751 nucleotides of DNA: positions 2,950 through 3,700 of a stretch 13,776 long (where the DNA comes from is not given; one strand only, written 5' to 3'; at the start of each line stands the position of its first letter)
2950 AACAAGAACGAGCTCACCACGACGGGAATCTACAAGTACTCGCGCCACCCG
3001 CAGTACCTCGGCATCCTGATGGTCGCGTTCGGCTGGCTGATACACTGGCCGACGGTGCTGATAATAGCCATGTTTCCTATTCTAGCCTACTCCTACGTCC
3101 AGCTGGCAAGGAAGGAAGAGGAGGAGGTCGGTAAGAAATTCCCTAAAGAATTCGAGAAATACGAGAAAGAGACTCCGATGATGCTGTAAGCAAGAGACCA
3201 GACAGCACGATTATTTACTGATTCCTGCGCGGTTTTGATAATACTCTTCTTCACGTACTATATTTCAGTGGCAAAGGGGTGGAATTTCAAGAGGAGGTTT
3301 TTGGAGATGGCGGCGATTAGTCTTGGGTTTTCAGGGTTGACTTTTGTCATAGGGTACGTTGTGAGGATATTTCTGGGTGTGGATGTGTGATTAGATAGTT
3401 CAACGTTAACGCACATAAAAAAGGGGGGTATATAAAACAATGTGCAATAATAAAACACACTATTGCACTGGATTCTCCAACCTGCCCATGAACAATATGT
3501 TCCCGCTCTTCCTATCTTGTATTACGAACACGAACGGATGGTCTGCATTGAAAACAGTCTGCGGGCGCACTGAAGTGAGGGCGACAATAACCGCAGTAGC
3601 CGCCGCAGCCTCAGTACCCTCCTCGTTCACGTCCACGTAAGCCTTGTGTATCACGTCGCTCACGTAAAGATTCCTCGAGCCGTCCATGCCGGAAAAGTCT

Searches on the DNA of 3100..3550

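Call 9: search_rna_families(source=window, start=3100, end=3550, threshold=evalue, max_evalue=10)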
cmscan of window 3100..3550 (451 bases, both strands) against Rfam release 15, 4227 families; matches with E-value up to 10: 0.
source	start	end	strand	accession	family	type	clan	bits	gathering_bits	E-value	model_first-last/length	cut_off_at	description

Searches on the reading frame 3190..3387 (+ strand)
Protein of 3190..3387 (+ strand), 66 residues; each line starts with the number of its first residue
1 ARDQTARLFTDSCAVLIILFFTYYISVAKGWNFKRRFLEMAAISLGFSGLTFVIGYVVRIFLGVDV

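Call 29: search_protein_families(library=pfam, proteins=[window:3190-3387:+], max_evalue=1)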
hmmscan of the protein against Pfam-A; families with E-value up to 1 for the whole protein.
window:3190-3387:+ (66 aa): 0 families

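Call 30: search_protein_families(library=ncbifam, proteins=[window:3190-3387:+], max_evalue=1)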
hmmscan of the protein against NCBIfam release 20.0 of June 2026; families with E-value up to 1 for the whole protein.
window:3190-3387:+ (66 aa): 0 families
